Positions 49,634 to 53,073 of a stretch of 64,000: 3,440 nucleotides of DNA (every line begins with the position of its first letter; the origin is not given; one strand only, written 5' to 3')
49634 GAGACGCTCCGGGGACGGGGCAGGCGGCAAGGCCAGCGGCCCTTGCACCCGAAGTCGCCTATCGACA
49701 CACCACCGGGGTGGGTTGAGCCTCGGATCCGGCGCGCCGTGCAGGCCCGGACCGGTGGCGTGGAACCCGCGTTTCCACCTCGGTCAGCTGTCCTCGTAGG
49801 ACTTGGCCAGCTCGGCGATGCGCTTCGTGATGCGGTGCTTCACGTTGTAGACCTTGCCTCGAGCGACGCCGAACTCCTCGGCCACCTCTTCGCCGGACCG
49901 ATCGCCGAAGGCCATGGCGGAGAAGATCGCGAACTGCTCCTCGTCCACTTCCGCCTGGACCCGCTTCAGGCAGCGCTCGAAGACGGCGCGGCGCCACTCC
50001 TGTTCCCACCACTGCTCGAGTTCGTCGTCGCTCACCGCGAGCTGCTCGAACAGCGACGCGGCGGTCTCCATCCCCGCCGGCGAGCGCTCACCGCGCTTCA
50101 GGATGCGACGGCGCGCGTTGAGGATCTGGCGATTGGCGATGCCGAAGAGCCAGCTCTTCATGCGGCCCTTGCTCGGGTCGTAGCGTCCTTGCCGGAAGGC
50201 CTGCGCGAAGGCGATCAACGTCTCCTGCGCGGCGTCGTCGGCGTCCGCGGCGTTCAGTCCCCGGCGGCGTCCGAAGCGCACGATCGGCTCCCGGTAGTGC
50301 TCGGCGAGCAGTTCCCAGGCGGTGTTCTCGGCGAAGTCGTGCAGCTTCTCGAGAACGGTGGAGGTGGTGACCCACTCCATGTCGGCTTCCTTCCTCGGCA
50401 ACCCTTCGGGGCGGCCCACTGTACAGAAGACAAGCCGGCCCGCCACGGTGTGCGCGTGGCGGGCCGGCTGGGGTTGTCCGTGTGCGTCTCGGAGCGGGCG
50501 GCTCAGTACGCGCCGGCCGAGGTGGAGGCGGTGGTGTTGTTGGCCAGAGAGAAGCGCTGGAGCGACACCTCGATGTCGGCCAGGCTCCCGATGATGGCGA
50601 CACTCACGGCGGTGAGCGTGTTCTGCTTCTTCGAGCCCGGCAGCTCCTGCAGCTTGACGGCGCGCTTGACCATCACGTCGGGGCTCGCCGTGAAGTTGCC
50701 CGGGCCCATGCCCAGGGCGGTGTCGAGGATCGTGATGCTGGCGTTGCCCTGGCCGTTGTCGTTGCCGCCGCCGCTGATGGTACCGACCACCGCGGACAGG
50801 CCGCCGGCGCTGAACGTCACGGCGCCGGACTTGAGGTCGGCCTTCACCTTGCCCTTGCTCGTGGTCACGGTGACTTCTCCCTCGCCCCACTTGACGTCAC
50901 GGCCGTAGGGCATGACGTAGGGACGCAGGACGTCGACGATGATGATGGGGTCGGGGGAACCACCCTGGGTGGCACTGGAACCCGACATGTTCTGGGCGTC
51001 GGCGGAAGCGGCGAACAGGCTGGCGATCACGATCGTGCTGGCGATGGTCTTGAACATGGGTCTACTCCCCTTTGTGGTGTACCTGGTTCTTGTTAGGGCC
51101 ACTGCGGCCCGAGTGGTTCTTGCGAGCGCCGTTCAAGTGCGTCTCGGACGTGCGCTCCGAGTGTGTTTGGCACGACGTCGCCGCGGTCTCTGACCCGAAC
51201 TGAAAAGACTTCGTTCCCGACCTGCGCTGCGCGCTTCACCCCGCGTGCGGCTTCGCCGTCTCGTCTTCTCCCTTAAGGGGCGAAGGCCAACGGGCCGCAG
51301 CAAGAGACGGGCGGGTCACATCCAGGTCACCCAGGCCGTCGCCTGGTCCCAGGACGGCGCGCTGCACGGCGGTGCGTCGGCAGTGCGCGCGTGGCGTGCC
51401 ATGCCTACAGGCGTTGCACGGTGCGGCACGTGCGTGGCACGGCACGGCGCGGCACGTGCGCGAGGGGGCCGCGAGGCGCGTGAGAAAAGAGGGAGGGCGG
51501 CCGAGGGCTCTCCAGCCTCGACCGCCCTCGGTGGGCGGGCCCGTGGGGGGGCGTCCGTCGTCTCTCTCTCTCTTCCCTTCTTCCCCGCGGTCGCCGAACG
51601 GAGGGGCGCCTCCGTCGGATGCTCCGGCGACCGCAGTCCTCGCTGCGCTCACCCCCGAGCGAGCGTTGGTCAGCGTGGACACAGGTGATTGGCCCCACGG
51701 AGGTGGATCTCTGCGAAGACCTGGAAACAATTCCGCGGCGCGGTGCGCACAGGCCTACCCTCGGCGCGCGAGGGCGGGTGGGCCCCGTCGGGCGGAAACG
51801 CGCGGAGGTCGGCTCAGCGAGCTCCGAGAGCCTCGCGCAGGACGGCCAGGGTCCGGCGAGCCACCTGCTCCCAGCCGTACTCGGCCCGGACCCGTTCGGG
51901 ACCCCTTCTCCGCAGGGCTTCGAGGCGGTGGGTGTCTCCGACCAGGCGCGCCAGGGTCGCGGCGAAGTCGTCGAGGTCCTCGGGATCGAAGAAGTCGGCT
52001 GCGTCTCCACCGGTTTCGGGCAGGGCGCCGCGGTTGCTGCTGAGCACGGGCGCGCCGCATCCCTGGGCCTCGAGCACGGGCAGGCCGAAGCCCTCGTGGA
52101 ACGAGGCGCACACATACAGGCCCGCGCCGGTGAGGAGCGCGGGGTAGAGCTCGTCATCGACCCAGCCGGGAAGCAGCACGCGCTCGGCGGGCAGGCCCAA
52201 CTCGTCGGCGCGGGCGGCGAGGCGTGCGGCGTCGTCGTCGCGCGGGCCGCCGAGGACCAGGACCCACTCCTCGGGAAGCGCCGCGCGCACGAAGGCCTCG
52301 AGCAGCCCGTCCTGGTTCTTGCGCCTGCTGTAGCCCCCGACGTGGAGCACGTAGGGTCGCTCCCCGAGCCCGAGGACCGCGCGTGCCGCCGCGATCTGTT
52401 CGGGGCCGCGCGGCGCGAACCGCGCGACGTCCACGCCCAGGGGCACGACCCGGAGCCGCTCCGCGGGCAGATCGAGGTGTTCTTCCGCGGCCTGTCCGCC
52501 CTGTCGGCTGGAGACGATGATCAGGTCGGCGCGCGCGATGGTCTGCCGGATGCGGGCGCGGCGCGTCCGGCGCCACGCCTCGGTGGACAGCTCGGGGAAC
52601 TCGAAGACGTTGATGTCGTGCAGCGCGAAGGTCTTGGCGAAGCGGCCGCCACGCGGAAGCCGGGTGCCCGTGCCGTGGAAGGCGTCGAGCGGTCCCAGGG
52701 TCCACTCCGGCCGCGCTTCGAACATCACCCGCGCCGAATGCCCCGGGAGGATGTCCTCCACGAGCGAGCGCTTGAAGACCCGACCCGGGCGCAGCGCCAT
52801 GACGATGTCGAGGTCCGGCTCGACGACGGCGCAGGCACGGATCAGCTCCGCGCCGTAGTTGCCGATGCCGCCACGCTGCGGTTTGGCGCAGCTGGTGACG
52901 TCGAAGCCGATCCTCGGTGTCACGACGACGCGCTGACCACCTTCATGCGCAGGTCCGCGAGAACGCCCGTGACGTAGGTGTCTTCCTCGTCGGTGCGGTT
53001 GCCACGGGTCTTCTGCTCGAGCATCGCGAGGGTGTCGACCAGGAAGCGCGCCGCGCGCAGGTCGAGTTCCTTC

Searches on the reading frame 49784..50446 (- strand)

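Call 41: search_protein_families(library=pfam, proteins=[window:49784-50446:-], max_evalue=0.0001)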
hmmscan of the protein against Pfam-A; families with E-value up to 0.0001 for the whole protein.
window:49784-50446:- (220 aa): 1 family
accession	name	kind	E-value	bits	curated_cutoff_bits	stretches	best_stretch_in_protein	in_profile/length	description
PF04542.20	Sigma70_r2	-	5.5e-12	45.8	24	1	47-114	1-67/71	Sigma-70 region 2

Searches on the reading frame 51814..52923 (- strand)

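Call 42: search_protein_families(library=pfam, proteins=[window:51814-52923:-], max_evalue=0.0001)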
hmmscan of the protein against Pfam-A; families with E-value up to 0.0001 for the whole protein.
window:51814-52923:- (369 aa): 5 families
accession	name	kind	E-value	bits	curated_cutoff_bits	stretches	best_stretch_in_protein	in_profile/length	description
PF00534.26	Glycos_transf_1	-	6.5e-24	84.8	26.4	1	181-343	6-171/172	Glycosyl transferases group 1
PF13692.12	Glyco_trans_1_4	-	2.5e-22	80.1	27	1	189-330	1-142/142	Glycosyl transferases group 1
PF20706.3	GT4-conflict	-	3.5e-09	36.6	26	1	186-298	194-313/385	Family 4 Glycosyltransferase in conflict systems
PF13524.12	Glyco_trans_1_2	-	2.7e-08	34.3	25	1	220-359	15-143/144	Glycosyl transferase-like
PF13439.12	Glyco_transf_4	-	1.4e-07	32.1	28.5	1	99-168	101-170/170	Glycosyltransferase Family 4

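Call 89: search_protein_families(library=ncbifam, proteins=[window:51814-52923:-], max_evalue=0.00001)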
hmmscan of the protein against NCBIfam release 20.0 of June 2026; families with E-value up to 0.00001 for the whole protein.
window:51814-52923:- (369 aa): 17 families
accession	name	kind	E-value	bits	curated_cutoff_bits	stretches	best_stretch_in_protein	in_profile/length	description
TIGR04047.1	MSMEG_0565_glyc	hypoth_equivalog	3.4e-34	118.5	259.85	1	126-362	133-371/373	MSMEG_0565 family glycosyltransferase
TIGR03449.1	mycothiol_MshA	equivalog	2e-23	83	462.5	1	120-366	153-404/406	D-inositol-3-phosphate glycosyltransferase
TIGR02149.1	glgA_Coryne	subfamily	4.8e-21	75.3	302.4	1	127-364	140-389/391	glycogen synthase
NF053787.1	GlcN_PG_synth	equivalog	2e-18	66.4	480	1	122-363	134-357/361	N-acetylglucosaminyl phosphatidylglycerol synthase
TIGR02472.1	sucr_P_syn_N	equivalog_domain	7.8e-16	57.9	576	2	259-361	333-437/439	sucrose-phosphate synthase, putative, glycosyltransferase domain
TIGR03999.1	thiol_BshA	equivalog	1.3e-15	57.3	273.7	1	123-362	136-370/375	N-acetyl-alpha-D-glucosaminyl L-malate synthase BshA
TIGR03088.1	stp2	hypoth_equivalog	1.3e-15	57.3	409.05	1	141-365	146-373/374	TIGR03088 family PEP-CTERM/XrtA system glycosyltransferase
NF041876.1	EPS_EpsE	equivalog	3.5e-15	56.2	400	1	130-356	160-387/389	exopolysaccharide biosynthesis GT4 family glycosyltransferase EpsE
NF038295.1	EPS_HpsP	equivalog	1.1e-11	44.4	550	1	127-364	150-386/388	hormogonium polysaccharide biosynthesis glycosyltransferase HpsP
NF047684.1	TeichurnBiosyTuaC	equivalog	3.6e-11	42.6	550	1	100-357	138-381/391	teichuronic acid biosynthesis protein TuaC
TIGR04063.1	stp3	hypoth_equivalog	3.3e-09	36.1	442.05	1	151-364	176-394/397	TIGR04063 family PEP-CTERM/XrtA system glycosyltransferase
NF038298.1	EPS_HpsO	equivalog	5.8e-09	35.2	575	1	273-363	295-385/388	hormogonium polysaccharide biosynthesis glycosyltransferase HpsO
NF038229.1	Glyco4_Geo_Pelo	equivalog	1e-08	34.6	400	1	117-365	95-336/338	GPMC system family 4 glycosyltransferase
NF041010.1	glycosy_Agl16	equivalog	1.9e-08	33.6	575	1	148-364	149-350/352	glycosylation protein Agl16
TIGR04348.1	TIGR04348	equivalog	3.4e-07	29.6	300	0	220-344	169-291/310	selenoneine biosynthesis selenosugar synthase SenB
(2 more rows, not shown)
